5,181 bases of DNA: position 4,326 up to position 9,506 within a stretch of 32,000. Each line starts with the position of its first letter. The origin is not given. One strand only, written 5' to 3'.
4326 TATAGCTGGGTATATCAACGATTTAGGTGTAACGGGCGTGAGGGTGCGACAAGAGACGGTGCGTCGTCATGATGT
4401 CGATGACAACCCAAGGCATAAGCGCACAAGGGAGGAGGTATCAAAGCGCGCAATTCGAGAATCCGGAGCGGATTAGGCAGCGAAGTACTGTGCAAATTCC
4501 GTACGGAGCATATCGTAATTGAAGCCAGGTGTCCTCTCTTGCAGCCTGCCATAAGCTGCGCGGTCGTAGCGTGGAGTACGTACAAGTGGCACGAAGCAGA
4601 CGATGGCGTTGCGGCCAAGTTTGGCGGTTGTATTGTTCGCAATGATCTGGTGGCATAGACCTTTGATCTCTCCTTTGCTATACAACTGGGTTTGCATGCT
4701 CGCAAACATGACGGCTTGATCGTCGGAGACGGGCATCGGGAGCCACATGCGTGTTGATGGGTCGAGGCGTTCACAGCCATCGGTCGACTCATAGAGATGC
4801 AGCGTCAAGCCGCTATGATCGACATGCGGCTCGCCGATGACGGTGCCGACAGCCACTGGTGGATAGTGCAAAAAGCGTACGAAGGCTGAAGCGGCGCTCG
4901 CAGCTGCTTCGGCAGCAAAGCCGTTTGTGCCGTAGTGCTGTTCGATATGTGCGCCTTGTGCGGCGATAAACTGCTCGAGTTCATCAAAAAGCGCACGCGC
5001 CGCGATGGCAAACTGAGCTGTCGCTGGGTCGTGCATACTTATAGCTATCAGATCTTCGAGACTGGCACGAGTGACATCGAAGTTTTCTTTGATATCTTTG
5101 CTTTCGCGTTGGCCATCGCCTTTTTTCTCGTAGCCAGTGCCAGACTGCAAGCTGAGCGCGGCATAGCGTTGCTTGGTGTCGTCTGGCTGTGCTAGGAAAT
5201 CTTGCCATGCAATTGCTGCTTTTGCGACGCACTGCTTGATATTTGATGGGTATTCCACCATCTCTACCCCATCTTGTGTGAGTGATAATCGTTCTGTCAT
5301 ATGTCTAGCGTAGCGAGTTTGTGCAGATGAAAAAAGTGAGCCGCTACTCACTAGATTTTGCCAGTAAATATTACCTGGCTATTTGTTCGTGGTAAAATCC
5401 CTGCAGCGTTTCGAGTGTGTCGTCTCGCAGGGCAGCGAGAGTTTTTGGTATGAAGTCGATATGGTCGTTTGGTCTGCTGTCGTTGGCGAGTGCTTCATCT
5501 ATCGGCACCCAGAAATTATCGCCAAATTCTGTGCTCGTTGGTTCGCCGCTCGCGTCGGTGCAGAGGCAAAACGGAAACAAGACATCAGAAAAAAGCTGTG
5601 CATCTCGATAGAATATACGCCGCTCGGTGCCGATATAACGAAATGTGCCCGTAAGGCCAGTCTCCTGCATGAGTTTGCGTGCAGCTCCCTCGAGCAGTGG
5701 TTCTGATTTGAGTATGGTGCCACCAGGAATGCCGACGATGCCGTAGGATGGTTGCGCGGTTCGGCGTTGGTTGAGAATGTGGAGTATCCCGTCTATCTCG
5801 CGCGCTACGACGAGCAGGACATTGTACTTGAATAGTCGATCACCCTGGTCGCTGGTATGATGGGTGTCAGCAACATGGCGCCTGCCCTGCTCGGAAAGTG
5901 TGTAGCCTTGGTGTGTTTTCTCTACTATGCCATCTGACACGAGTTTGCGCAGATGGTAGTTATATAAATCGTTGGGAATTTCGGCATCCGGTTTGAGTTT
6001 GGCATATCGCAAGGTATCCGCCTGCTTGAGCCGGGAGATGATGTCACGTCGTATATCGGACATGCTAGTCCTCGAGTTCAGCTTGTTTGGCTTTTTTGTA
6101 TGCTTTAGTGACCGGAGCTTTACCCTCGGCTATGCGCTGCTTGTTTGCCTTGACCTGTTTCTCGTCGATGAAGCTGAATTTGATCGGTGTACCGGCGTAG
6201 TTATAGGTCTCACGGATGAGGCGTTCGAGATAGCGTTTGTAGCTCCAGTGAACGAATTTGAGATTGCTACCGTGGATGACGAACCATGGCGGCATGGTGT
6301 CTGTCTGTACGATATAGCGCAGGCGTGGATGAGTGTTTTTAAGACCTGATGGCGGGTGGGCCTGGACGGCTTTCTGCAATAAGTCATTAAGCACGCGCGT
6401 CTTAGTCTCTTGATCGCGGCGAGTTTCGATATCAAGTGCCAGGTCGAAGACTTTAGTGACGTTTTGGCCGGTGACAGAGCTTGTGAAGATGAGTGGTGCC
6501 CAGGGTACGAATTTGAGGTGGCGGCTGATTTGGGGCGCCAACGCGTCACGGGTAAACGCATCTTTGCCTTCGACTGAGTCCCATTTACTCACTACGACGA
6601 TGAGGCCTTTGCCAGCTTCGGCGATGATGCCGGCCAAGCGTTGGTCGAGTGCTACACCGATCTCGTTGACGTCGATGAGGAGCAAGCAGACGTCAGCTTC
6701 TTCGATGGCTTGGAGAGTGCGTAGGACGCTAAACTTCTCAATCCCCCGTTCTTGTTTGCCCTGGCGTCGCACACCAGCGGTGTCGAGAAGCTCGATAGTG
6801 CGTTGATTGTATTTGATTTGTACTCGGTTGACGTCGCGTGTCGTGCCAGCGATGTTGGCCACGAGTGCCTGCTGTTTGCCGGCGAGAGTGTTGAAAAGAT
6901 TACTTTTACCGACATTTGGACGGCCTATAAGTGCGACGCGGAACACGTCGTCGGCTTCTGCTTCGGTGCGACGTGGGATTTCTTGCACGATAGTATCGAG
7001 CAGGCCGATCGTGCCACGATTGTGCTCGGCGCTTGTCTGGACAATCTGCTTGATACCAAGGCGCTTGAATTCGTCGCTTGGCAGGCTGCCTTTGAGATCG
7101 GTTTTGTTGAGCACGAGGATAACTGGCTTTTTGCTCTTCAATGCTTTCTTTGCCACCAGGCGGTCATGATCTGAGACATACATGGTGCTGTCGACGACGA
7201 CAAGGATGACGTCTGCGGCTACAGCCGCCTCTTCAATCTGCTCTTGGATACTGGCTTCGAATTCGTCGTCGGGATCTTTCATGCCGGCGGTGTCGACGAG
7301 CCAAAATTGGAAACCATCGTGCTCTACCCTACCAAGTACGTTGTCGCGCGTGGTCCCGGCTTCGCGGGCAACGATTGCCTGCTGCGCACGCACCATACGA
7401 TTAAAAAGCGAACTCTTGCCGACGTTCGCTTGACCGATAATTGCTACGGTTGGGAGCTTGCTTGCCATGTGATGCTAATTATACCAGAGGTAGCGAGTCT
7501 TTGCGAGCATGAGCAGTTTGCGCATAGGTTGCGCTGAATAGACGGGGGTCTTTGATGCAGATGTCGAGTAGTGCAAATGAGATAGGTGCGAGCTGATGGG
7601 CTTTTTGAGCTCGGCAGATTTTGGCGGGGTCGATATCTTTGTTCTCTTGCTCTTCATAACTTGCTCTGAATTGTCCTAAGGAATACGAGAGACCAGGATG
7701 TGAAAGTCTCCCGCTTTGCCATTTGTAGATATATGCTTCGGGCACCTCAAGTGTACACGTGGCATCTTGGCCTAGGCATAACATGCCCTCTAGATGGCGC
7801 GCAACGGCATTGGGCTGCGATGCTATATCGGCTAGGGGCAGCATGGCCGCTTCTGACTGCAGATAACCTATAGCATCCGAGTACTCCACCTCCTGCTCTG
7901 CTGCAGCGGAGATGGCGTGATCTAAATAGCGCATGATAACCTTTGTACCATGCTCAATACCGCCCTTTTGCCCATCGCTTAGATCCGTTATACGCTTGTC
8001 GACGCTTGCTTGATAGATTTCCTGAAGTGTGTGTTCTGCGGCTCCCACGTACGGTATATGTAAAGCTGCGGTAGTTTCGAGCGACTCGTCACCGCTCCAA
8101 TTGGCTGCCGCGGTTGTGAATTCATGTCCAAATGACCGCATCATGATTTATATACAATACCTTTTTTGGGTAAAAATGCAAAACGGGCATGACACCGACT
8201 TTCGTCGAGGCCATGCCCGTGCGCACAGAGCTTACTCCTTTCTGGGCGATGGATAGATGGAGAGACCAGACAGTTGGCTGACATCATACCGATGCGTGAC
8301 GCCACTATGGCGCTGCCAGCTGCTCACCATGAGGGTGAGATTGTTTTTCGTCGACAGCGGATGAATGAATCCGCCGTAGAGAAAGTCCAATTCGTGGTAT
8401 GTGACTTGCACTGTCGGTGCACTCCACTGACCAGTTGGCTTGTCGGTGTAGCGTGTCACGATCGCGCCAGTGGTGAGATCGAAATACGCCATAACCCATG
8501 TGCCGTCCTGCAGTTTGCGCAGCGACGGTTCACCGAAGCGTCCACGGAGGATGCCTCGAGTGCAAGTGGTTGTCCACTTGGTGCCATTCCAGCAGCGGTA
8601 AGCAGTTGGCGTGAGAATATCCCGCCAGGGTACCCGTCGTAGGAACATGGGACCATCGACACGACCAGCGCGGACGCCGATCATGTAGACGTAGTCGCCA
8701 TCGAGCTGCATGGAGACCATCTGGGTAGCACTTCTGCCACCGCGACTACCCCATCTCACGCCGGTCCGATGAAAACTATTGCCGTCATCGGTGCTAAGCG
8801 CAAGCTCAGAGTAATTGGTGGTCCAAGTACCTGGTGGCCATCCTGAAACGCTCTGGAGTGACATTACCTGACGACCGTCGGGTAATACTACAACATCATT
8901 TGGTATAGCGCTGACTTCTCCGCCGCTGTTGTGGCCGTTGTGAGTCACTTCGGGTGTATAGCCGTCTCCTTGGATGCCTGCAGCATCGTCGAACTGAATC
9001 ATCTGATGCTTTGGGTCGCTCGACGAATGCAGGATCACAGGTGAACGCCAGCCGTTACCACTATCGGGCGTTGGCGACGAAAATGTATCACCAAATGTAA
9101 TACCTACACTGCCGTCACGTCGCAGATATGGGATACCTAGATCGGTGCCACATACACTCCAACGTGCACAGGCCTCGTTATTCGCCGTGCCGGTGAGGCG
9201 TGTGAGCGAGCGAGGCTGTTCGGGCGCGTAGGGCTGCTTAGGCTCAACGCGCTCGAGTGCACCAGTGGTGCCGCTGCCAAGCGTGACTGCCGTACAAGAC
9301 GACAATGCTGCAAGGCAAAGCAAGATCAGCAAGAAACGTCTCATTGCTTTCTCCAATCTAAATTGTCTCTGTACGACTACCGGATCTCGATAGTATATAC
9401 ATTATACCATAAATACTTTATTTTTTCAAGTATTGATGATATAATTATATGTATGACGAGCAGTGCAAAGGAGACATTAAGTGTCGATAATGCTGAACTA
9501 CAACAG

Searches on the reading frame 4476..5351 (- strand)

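Call 6: search_protein_families(library=pfam, max_evalue=1, proteins=[window:4476-5351:-])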
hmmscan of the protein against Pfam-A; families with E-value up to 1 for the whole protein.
window:4476-5351:- (292 aa): 2 families
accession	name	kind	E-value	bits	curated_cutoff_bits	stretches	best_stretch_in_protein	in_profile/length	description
PF03171.26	2OG-FeII_Oxy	-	0.00074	20.2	23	1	159-253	6-98/101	2OG-Fe(II) oxygenase superfamily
PF14226.12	DIOX_N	-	0.0031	18.6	27.3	1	41-97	42-98/117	non-haem dioxygenase in morphine synthesis N-terminal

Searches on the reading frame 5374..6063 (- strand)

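Call 6: search_protein_families(library=pfam, max_evalue=1, proteins=[window:5374-6063:-])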
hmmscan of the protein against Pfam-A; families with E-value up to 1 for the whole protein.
window:5374-6063:- (230 aa): 6 families
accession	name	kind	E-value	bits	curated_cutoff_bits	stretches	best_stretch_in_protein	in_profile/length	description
PF00293.34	NUDIX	-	1.1e-09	38.8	21.1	1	83-205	7-131/134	NUDIX domain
PF24038.1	DUF7347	-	4e-07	30.6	27.6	1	3-64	11-74/77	Domain of unknown function (DUF7347)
PF12840.13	HTH_20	-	0.04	14.3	27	1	3-49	4-50/51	Helix-turn-helix domain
PF14947.12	HTH_45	-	0.089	13.3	25.5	1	7-66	10-68/77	Winged helix-turn-helix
PF24266.1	HTH_HVO_0163_N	-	0.099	13.2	31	1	3-52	2-51/70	HVO_0163, N-terminal HTH domain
PF25213.1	HVO_A0261_N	-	0.12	12.8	35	1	16-68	23-74/86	HVO_A0261 N-terminal domain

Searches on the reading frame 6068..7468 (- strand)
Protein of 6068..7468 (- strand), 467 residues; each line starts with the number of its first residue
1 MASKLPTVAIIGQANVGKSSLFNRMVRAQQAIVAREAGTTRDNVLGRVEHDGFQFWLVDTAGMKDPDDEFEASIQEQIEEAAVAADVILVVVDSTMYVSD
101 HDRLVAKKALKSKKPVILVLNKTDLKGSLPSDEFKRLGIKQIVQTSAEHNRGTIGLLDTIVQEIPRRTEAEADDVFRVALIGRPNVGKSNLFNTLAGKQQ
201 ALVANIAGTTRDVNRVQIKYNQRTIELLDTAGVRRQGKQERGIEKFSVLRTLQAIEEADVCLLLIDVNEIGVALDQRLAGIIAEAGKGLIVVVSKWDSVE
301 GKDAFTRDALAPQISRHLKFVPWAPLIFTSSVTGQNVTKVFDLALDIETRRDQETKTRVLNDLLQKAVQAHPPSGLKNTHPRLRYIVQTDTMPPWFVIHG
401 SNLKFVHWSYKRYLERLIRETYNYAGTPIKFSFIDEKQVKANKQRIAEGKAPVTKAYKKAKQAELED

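Call 58: search_protein_families(library=pfam, max_evalue=0.00001, proteins=[window:6068-7468:-])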
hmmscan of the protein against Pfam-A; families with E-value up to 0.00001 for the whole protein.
window:6068-7468:- (467 aa): 10 families
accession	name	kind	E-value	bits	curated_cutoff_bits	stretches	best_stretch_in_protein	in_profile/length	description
PF01926.29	MMR_HSR1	-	2.8e-55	185.7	21.9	2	7-122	1-113/113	50S ribosome-binding GTPase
PF02421.24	FeoB_N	-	6.8e-29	100.8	27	2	177-304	2-123/156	Ferrous iron transport protein B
PF14714.11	KH_dom-like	-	9.1e-23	80.8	27.3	1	356-433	3-80/81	KH-domain-like of EngA bacterial GTPase enzymes, C-terminal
PF00009.33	GTP_EFTU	-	1.7e-17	64.1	26.5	1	5-165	3-187/188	Elongation factor Tu GTP binding domain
PF00350.29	Dynamin_N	-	1.7e-12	48.1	27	0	56-122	104-167/168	Dynamin family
PF00071.28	Ras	-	3.3e-11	43.5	21.6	0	8-150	2-146/162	Ras family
PF03193.22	RsgA_GTPase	-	2.2e-10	41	30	0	86-211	26-149/174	RsgA GTPase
PF08477.19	Roc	-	2.5e-10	41.1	27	0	8-124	2-119/119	Ras of Complex, Roc, domain of DAPkinase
PF04548.22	AIG1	-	2.8e-10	40.3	27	0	7-107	2-105/212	AIG1 family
PF09439.16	SRPRB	-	5.1e-06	26.4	25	0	4-97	2-85/178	Signal recognition particle receptor beta subunit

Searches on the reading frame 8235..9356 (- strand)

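Call 58: search_protein_families(library=pfam, max_evalue=0.00001, proteins=[window:8235-9356:-])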
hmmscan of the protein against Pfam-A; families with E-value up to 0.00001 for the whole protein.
window:8235-9356:- (374 aa): 1 family
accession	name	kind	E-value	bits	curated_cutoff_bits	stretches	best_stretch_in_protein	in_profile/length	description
PF13810.12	DUF4185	-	2.9e-72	244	39.5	1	59-361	3-307/309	Domain of unknown function (DUF4185)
